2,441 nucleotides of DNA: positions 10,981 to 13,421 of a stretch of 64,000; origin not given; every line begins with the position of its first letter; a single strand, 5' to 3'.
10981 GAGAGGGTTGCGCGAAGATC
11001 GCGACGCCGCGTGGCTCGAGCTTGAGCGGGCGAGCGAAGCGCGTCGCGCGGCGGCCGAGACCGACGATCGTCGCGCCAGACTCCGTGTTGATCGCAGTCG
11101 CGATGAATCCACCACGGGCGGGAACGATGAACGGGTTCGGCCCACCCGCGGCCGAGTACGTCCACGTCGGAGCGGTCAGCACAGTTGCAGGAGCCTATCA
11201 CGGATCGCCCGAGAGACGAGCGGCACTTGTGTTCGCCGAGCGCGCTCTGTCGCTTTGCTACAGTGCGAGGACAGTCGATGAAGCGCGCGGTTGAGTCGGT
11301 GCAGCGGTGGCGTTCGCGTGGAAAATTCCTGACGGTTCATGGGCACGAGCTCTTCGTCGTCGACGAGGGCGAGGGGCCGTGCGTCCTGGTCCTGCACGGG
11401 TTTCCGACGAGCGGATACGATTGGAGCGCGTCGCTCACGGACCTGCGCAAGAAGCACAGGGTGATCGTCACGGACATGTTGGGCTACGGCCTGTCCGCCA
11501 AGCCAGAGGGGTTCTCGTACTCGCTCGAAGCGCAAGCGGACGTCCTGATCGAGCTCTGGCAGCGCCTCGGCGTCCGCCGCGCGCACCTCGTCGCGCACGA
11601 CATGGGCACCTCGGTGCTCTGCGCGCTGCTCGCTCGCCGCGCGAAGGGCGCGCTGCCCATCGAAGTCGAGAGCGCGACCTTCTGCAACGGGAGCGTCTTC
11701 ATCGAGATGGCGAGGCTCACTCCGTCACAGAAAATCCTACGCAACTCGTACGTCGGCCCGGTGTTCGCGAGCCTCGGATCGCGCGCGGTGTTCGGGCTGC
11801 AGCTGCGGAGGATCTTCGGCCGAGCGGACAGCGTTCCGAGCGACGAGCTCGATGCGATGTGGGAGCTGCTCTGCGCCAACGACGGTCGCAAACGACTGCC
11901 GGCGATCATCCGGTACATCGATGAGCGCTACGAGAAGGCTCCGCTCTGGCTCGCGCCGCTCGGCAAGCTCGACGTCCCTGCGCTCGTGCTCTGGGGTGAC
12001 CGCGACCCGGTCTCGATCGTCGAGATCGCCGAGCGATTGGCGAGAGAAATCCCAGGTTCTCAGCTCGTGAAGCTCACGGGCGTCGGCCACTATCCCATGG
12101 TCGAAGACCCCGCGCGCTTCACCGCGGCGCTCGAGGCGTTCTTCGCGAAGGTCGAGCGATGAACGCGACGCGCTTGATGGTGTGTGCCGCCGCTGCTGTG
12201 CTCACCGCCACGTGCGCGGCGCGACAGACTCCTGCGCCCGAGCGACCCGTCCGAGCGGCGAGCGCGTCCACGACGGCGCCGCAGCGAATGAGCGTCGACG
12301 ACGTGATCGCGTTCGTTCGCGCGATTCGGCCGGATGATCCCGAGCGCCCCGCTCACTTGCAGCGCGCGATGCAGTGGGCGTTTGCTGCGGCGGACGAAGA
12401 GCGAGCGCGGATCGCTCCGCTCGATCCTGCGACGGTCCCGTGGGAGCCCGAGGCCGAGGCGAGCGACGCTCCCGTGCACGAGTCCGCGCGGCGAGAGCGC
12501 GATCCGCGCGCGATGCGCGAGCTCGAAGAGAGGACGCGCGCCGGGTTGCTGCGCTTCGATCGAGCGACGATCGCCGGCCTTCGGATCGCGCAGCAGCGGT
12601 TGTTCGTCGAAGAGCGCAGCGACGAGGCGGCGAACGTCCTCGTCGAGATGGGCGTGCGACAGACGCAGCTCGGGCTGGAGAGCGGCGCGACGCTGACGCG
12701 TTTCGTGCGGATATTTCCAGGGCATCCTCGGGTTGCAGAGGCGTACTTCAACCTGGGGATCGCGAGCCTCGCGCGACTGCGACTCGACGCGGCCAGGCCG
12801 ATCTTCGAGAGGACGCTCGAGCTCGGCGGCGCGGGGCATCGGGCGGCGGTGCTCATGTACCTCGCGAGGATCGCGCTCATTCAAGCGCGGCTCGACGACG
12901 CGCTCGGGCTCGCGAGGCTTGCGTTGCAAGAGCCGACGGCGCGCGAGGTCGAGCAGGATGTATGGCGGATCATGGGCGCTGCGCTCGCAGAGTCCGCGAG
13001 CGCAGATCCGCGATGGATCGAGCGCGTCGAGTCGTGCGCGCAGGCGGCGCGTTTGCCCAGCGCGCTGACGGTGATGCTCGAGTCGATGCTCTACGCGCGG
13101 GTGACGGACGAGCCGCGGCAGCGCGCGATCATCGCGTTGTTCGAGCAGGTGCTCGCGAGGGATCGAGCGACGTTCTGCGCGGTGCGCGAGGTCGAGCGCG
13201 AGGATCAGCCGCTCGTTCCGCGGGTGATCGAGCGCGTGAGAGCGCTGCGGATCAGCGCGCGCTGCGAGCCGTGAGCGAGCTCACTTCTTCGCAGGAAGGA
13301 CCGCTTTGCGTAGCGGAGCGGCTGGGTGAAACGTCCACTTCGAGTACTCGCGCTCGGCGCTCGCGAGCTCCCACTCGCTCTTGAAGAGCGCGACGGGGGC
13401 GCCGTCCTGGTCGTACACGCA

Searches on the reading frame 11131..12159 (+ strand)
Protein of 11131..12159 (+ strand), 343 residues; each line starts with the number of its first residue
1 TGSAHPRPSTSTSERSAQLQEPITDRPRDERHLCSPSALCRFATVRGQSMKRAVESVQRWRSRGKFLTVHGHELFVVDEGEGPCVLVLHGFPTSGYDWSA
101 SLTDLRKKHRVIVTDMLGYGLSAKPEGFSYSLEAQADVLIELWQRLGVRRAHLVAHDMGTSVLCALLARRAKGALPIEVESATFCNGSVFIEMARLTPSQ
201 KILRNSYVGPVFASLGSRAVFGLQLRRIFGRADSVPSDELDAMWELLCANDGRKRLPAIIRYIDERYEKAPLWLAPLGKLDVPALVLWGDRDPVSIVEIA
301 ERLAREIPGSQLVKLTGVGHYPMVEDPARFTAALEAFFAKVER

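Call 57: search_protein_families(library=pfam, max_evalue=0.001, proteins=[window:11131-12159:+])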
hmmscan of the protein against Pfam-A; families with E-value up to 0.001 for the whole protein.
window:11131-12159:+ (343 aa): 3 families
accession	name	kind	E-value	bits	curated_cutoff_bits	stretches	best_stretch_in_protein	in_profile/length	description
PF00561.26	Abhydrolase_1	-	2.6e-25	89.9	25.8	1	83-327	1-245/245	alpha/beta hydrolase fold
PF12697.13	Abhydrolase_6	-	7.6e-22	79.5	26.3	1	85-332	1-216/217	Alpha/beta hydrolase family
PF12146.15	Hydrolase_4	-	0.0007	19.4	27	0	85-321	7-233/239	Serine aminopeptidase, S33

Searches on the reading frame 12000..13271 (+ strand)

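Call 57: search_protein_families(library=pfam, max_evalue=0.001, proteins=[window:12000-13271:+])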
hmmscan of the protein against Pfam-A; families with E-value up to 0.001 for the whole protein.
window:12000-13271:+ (424 aa): 2 families
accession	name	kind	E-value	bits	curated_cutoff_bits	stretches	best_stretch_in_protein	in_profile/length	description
PF13424.12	TPR_12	-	2.7e-06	27.9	30.1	0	233-275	31-74/77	Tetratricopeptide repeat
PF13432.12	TPR_16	-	0.00083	20.2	32.7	0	251-311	2-60/65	Tetratricopeptide repeat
